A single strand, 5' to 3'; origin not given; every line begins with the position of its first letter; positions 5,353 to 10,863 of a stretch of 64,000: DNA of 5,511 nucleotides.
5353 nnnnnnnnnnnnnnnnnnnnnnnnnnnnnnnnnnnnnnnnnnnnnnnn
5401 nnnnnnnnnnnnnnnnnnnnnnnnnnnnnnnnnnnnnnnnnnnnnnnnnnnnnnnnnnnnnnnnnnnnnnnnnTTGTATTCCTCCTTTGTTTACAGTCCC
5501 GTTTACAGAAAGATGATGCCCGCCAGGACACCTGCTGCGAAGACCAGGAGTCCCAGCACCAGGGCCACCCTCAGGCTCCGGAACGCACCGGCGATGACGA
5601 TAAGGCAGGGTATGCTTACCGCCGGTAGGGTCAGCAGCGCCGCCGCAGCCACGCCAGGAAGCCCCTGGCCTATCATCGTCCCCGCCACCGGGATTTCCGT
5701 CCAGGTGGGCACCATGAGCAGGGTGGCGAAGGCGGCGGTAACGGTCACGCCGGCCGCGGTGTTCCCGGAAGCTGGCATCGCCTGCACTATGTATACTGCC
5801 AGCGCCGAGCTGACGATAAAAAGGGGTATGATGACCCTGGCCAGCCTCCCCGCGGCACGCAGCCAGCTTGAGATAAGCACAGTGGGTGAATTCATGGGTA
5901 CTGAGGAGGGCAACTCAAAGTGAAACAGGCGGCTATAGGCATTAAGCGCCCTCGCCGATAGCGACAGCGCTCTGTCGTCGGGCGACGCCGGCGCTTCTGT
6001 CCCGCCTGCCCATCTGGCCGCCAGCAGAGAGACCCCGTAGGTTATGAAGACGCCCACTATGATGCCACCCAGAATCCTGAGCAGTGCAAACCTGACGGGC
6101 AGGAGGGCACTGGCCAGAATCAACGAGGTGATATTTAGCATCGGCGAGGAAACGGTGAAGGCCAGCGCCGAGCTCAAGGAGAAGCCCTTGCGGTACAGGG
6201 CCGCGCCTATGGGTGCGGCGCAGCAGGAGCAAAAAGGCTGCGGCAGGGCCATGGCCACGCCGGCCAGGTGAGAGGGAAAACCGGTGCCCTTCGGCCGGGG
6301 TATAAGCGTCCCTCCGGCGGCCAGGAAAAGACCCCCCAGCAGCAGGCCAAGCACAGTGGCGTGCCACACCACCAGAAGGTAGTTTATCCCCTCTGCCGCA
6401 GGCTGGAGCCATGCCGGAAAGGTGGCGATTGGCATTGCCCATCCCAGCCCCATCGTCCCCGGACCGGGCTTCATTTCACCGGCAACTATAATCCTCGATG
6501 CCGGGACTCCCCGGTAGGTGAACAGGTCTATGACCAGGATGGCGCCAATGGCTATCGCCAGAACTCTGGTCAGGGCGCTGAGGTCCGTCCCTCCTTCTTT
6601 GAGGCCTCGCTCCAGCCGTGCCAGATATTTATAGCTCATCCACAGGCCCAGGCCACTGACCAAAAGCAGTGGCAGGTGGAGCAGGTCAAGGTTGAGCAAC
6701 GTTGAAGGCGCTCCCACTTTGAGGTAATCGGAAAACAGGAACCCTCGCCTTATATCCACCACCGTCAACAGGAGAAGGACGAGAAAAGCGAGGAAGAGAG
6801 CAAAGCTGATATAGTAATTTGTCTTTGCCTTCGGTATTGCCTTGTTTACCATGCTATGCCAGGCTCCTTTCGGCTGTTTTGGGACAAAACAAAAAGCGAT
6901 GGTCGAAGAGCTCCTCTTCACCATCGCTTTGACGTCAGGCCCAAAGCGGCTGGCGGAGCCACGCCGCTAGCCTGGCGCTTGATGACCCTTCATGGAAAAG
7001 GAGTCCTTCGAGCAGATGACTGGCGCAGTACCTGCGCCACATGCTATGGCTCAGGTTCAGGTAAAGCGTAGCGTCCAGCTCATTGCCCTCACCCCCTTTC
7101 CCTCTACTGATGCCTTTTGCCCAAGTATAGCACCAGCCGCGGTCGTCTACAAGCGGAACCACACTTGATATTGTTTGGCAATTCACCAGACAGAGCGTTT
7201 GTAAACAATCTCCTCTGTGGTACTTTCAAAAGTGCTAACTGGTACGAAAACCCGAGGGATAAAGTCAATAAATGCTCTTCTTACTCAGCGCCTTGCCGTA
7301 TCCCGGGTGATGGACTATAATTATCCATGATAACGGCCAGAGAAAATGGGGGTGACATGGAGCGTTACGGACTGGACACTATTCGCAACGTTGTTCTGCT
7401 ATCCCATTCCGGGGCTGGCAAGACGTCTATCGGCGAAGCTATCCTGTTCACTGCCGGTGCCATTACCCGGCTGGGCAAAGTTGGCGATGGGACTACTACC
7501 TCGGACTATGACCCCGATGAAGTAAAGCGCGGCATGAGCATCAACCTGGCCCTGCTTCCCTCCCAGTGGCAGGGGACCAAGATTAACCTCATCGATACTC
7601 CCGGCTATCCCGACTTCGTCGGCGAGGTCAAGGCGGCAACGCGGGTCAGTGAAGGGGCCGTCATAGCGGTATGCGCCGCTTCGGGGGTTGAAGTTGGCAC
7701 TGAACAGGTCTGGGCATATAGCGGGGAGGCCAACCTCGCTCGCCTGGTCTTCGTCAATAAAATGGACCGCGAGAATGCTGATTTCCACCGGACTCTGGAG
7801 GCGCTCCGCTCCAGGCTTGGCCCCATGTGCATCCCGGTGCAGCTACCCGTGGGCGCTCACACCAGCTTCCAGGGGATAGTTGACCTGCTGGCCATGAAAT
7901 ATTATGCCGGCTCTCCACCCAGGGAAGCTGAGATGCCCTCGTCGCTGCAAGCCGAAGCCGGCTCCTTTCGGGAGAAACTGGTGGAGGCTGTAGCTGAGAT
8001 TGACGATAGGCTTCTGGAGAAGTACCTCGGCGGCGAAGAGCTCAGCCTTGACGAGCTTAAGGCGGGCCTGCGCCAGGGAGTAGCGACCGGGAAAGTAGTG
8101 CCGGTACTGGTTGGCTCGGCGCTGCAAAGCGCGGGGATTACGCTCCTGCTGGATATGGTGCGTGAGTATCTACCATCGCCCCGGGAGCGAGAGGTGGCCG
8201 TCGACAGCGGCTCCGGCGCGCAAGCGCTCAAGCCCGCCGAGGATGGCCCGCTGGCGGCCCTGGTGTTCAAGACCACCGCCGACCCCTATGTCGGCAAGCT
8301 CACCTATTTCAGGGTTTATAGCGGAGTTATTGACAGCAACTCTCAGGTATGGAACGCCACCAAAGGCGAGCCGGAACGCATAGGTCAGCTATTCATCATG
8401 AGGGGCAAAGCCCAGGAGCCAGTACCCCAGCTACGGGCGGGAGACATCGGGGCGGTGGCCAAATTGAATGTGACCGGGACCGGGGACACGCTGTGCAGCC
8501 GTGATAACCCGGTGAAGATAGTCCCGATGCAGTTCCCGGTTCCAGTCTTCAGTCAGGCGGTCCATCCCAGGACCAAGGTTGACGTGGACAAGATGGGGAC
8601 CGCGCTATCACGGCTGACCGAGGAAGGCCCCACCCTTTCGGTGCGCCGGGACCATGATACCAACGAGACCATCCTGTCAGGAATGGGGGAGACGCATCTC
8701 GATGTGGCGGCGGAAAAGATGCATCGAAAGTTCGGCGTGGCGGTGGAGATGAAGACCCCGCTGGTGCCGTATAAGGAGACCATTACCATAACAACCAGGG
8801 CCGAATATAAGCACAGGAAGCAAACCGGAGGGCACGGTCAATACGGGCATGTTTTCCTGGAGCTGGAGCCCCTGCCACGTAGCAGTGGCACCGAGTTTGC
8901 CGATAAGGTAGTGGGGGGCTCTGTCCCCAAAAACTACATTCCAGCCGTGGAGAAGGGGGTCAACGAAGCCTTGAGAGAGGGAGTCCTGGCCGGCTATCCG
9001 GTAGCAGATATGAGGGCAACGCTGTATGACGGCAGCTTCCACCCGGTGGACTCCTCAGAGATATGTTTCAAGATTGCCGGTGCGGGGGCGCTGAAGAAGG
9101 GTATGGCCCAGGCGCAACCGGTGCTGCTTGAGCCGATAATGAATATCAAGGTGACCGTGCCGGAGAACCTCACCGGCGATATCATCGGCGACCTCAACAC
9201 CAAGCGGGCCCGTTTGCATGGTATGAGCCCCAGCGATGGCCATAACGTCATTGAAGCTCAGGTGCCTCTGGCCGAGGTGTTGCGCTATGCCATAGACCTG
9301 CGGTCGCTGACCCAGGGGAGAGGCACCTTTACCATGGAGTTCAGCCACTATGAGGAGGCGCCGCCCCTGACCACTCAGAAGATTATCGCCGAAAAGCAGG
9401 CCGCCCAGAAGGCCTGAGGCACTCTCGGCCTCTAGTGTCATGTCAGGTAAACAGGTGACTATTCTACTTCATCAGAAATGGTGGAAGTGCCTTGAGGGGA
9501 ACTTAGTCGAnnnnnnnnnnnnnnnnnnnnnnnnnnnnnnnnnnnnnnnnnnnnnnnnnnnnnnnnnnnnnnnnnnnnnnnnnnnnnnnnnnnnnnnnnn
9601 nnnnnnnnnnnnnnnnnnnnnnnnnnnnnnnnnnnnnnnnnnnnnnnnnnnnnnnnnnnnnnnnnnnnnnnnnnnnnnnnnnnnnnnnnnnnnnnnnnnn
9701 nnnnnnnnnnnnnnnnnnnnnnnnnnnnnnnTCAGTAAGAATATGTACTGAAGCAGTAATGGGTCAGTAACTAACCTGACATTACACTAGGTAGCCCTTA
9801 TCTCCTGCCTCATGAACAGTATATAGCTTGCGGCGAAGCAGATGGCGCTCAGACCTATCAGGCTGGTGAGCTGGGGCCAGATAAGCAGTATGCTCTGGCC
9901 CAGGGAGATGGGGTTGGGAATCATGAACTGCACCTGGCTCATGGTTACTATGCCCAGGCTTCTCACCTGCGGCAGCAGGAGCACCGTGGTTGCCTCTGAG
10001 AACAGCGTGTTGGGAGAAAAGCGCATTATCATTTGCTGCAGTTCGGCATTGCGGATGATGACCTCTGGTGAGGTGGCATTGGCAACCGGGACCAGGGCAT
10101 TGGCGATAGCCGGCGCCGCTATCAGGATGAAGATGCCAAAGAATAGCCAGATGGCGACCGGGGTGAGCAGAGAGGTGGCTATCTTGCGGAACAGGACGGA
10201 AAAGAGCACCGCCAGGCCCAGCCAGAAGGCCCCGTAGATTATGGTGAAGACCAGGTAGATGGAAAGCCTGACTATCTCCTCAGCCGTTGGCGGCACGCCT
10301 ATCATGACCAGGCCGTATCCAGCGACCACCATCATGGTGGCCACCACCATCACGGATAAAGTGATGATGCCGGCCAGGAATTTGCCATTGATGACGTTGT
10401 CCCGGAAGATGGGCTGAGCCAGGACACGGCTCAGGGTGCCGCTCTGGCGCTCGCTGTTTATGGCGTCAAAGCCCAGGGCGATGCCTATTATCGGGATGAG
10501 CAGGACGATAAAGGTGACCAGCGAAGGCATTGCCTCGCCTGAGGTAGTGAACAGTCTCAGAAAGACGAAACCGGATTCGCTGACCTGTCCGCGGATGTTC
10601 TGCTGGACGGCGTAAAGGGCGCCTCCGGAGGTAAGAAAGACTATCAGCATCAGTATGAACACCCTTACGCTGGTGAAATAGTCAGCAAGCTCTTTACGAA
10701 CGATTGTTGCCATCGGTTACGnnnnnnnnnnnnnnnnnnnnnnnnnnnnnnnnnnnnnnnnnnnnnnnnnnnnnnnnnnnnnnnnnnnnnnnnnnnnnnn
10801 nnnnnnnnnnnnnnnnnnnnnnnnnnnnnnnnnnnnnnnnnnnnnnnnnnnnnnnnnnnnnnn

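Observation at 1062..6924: Dense cluster of hemerythrin, DUF2249, DsrE, YgbA and HD genes beside a divergent YedF plus CxC permease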

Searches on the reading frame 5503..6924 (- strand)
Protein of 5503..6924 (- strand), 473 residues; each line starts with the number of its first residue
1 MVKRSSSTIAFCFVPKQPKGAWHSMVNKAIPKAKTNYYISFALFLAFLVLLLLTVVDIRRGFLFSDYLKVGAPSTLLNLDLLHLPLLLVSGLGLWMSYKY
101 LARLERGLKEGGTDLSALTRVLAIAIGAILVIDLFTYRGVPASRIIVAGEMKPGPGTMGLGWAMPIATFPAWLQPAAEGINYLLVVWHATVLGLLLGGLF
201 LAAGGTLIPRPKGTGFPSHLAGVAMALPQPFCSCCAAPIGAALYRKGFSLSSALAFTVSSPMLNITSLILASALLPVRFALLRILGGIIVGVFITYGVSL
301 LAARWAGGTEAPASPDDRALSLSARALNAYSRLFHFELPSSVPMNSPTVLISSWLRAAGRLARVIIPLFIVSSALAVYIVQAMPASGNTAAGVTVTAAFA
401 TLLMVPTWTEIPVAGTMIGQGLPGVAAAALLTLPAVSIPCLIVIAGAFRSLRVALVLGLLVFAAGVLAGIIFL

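Call 3: search_protein_families(library=pfam, proteins=[window:5503-6924:-], max_evalue=0.01)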
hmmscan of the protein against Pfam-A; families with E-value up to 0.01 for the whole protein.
window:5503-6924:- (473 aa): 1 family
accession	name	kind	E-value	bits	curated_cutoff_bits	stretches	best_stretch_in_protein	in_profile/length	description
PF03773.19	ArsP_1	-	2.7e-18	66.6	32.3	1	218-472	51-292/294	Predicted permease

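Call 4: search_protein_families(library=ncbifam, proteins=[window:5503-6924:-], max_evalue=0.01)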
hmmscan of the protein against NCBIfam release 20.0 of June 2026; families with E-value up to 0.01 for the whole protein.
window:5503-6924:- (473 aa): 2 families
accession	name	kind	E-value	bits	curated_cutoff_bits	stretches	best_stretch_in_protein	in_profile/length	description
NF040736.1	efflux_SaoE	equivalog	6.8e-10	38.7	325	1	229-462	63-285/352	efflux transporter SaoE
NF033936.1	CuZnOut_SO0444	equivalog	7.8e-06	25.2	300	1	214-469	38-306/351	SO_0444 family Cu/Zn efflux transporter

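Call 37: find_homologous_proteins(query=window:5503-6924:-)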
Query window:5503-6924:- (473 aa): 244 proteins with E <= 0.001 among 8000 candidates; the best 120 are listed.
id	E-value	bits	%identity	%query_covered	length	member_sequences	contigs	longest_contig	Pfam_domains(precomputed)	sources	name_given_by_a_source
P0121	2.7e-189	648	71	95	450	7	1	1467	PF03773.20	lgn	-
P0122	2.4e-187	642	72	93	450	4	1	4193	PF03773.20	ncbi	-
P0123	2.8e-187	641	70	95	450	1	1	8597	PF03773.20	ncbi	-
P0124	3.1e-187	641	72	93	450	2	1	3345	PF03773.20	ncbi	-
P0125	4.4e-184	631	69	95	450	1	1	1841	PF03773.20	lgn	-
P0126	5.8e-182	624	69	95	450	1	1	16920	PF03773.20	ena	-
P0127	4.9e-180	618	69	93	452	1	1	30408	PF03773.20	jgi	-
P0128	7.8e-180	617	68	93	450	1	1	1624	PF03773.20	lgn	-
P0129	2.4e-175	602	70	90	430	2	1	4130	PF03773.20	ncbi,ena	-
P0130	5.3e-171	588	66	93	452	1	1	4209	PF03773.20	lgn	-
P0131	4.6e-170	585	63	93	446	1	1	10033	PF03773.20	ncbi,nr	ncbi:MAG: permease [Chloroflexi bacterium]|nr:permease [Chloroflexota bacterium]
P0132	1.1e-166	574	64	94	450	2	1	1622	PF03773.20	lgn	-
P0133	1.2e-166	573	63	96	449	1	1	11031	PF03773.20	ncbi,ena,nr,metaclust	ncbi:MAG: hypothetical protein A2Z28_06780 [Chloroflexi bacterium RBG_16_51_9]|nr:MAG: hypothetical 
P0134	2.3e-166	572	62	95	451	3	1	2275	PF03773.20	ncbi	-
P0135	7.3e-165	567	63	95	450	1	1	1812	PF03773.20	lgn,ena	-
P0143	6.5e-160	551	61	93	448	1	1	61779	PF03773.20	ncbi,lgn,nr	ncbi:MAG: permease [Chloroflexi bacterium]|nr:permease [Chloroflexota bacterium]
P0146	7.7e-159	548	60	93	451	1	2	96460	PF03773.20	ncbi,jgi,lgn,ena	-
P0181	2.3e-128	447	52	95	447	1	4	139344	PF03773.20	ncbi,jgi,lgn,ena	-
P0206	6.6e-106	373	48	88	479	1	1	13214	PF03773.20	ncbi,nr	ncbi:MAG: permease [Firmicutes bacterium]|nr:permease [Bacillota bacterium]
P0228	1.1e-81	293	44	93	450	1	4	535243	PF03773.20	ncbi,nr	ncbi:MAG: permease [Armatimonadota bacterium]|nr:permease [Armatimonadota bacterium] MDR7444665.1 pe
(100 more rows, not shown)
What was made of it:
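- Checked: Homologues of g9 are about 450 aa, so g9 probably starts at Met24 (call 37).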

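Call 38: find_encoding_contigs(protein=P0143, flank=4000, max_places=1)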
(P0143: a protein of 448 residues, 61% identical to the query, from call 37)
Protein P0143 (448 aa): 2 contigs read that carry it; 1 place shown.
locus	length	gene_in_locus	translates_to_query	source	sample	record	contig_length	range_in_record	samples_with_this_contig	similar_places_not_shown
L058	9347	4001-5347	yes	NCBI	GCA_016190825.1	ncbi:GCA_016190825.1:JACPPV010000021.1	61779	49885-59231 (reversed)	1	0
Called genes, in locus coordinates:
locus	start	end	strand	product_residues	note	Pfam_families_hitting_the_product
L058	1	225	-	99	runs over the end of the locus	PF13187:Fer4_9 (faint), PF12838:Fer4_7 (faint), PF13183:Fer4_8 (faint), PF25160:LdpA_Fe-S-bd (faint), PF12837:Fer4_6 (weak), PF00037:Fer4 (weak), PF14697:Fer4_21, PF00037:Fer4 (weak), +3 more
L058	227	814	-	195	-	PF01558:POR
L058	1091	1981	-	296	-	PF00582:Usp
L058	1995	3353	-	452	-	PF03600:CitMHS, PF02040:ArsB, PF00939:Na_sulph_symp (weak)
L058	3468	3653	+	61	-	-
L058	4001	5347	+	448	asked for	PF03773:ArsP_1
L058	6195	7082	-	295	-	PF00535:Glycos_transf_2, PF13641:Glyco_tranf_2_3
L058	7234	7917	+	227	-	PF01209:Ubie_methyltran, PF02353:CMAS, PF13489:Methyltransf_23, PF05175:MTS, PF13649:Methyltransf_25, PF13847:Methyltransf_31, PF08241:Methyltransf_11, PF08242:Methyltransf_12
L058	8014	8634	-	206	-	PF00081:Sod_Fe_N, PF02777:Sod_Fe_C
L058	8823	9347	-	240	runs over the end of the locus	PF01904:DUF72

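Call 39: find_encoding_contigs(protein=P0181, flank=4000, max_places=1)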
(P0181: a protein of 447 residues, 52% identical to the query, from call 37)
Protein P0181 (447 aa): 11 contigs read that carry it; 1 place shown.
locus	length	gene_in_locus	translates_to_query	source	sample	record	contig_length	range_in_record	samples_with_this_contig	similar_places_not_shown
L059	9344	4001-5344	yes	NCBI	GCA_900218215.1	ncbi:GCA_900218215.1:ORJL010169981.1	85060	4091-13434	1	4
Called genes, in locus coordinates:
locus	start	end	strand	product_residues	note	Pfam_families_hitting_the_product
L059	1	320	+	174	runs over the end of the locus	PF12441:CopG_antitoxin (weak)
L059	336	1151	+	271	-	PF00106:adh_short, PF08659:KR (weak), PF13561:adh_short_C2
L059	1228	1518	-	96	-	-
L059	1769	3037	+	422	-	PF13393:tRNA-synt_His, PF00587:tRNA-synt_2b, PF03129:HGTP_anticodon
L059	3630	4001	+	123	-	PF02635:DsrE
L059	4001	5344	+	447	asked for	PF03773:ArsP_1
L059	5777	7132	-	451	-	PF13676:TIR_2, PF13424:TPR_12, PF13432:TPR_16, PF00515:TPR_1, PF07719:TPR_2, PF13424:TPR_12, PF13414:TPR_11, PF13431:TPR_17, +29 more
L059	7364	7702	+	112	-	-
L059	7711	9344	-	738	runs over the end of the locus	PF00580:UvrD-helicase, PF13245:AAA_19, PF13604:AAA_30 (faint), PF13361:UvrD_C, PF13538:UvrD_C_2, PF21196:PcrA_UvrD_tudor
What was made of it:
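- One permease homologue is preceded by a DsrE gene (call 39).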

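Call 40: find_encoding_contigs(protein=P0206, flank=4000, max_places=1)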
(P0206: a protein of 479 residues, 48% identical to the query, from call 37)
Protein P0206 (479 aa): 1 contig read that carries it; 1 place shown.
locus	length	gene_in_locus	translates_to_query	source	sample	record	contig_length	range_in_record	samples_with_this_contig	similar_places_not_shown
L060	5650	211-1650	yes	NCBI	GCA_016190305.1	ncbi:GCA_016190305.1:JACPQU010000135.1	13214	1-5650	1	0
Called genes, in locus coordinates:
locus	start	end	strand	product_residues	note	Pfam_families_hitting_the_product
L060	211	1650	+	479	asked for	PF03773:ArsP_1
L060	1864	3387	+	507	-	PF13200:DUF4015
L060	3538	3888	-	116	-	PF07875:Coat_F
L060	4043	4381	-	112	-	-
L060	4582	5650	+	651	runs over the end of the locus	PF01464:SLT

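Call 41: find_encoding_contigs(protein=P0228, flank=4000, max_places=1)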
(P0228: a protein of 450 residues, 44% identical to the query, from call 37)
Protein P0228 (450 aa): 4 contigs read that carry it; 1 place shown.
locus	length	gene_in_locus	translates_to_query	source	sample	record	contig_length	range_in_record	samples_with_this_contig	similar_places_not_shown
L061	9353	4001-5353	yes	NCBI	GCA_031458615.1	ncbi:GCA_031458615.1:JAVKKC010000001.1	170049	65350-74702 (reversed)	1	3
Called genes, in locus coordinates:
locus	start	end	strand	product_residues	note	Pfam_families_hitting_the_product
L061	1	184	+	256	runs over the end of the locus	PF03746:LamB_YcsF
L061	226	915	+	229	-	PF00990:GGDEF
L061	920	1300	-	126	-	PF00903:Glyoxalase, PF13669:Glyoxalase_4, PF18029:Glyoxalase_6 (weak)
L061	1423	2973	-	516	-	PF00171:Aldedh, PF05893:LuxC (weak)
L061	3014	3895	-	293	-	PF00126:HTH_1, PF03466:LysR_substrate, PF12727:PBP_like (faint)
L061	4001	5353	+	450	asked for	PF03773:ArsP_1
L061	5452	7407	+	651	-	-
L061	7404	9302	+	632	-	PF01257:2Fe-2S_thioredx, PF01512:Complex1_51K, PF22461:SLBB_2 (weak), PF10531:SLBB, PF10589:NADH_4Fe-4S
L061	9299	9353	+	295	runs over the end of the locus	PF00111:Fer2, PF13510:Fer2_4, PF13237:Fer4_10 (faint), PF22117:Fer4_Nqo3, PF12838:Fer4_7 (weak), PF13187:Fer4_9 (weak), PF00037:Fer4 (weak), PF04879:Molybdop_Fe4S4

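Call 42: find_encoding_contigs(protein=P0127, flank=5000, max_places=1)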
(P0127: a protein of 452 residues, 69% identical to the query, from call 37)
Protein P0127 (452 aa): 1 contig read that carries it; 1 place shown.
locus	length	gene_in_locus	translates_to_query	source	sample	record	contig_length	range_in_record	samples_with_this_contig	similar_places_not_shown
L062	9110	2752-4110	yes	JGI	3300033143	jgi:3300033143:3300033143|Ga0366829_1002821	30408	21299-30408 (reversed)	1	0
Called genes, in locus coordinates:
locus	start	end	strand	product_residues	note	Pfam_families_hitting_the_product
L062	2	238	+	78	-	?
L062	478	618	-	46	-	PF18930:DUF5679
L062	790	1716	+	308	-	PF07730:HisKA_3, PF02518:HATPase_c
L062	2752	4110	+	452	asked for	PF03773:ArsP_1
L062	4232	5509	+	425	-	PF06050:HGD-D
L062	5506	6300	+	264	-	PF01869:BcrAD_BadFG, PF22521:HypF_C_2 (weak)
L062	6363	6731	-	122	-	PF04126:Cyclophil_like, PF18050:Cyclophil_like2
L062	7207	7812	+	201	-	PF00300:His_Phos_1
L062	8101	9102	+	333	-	PF08240:ADH_N, PF00107:ADH_zinc_N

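Call 43: find_encoding_contigs(protein=P0146, flank=5000, max_places=1)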
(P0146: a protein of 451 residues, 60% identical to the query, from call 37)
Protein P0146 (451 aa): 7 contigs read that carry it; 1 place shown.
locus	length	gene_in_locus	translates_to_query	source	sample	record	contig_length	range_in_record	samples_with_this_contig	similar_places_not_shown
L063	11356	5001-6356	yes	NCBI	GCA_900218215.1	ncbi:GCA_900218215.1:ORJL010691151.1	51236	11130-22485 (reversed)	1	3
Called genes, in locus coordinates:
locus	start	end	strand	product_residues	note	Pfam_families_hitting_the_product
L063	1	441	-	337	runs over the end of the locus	PF00004:AAA, PF00308:Bac_DnaA (weak), PF00910:RNA_helicase (faint), PF01695:IstB_IS21, PF04851:ResIII (faint), PF01695:IstB_IS21, PF00308:Bac_DnaA (weak), PF00004:AAA (weak), +6 more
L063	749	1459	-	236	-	PF07261:DnaB_2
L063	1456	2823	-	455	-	PF00772:DnaB, PF03796:DnaB_C, PF13481:AAA_25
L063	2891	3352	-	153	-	PF01281:Ribosomal_L9_N, PF03948:Ribosomal_L9_C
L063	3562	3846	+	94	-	-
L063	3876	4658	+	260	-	PF00902:TatC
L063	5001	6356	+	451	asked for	PF03773:ArsP_1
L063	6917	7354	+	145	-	PF18928:DUF5677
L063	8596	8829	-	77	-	-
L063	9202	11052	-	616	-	PF00009:GTP_EFTU, PF01926:MMR_HSR1 (faint), PF03144:GTP_EFTU_D2, PF03143:GTP_EFTU_D3 (faint), PF25461:Beta-barrel_SelB, PF09106:WHD_2nd_SelB (weak), PF09107:WHD_3rd_SelB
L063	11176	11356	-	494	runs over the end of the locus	PF12390:Se-cys_synth_N, PF03841:SelA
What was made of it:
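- On YedF (TIGR03527) selenium/sulfur system: Permease homologues lack YedF neighbours (calls 38-43).
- Six permease homologues have no YedF neighbour (calls 38-43).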

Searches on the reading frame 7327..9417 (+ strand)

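Call 56: search_protein_families(library=pfam, proteins=[window:7327-9417:+], max_evalue=0.00001)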
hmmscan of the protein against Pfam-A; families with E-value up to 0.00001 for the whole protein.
window:7327-9417:+ (696 aa): 6 families
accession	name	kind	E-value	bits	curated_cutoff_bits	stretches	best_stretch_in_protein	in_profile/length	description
PF03764.24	EFG_IV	-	6.5e-43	145.8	24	1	478-597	1-121/121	Elongation factor G, domain IV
PF00009.33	GTP_EFTU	-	5.2e-41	140.7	26.5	1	18-284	2-188/188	Elongation factor Tu GTP binding domain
PF14492.12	EFG_III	-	3.7e-28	97.8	27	1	403-476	1-74/75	Elongation Factor G, domain III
PF00679.30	EFG_C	-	2.5e-27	95.1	27.9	1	599-680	1-83/89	Elongation factor G C-terminus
PF22042.2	EF-G_D2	-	7.6e-16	58.4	27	1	309-391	2-83/84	Elongation factor G domain 2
PF03144.31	GTP_EFTU_D2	-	5.9e-13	49.5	30.3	1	323-390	1-73/73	Elongation factor Tu domain 2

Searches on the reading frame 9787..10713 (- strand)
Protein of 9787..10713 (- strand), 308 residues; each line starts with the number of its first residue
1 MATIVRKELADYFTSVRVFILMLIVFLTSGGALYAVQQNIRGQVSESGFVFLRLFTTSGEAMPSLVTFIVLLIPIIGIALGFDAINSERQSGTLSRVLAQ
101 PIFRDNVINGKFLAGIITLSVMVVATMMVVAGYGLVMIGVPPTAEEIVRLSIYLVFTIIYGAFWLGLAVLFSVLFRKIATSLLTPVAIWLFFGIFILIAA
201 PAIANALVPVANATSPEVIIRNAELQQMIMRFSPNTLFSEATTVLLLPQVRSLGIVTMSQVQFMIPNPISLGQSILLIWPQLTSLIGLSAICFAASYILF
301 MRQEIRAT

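Call 56: search_protein_families(library=pfam, proteins=[window:9787-10713:-], max_evalue=0.00001)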
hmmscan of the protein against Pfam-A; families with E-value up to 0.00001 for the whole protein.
window:9787-10713:- (308 aa): 1 family
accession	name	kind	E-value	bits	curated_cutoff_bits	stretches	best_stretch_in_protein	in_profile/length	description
PF12679.13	ABC2_membrane_2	-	1.8e-30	106.6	27.2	1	3-304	2-282/283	ABC-2 family transporter protein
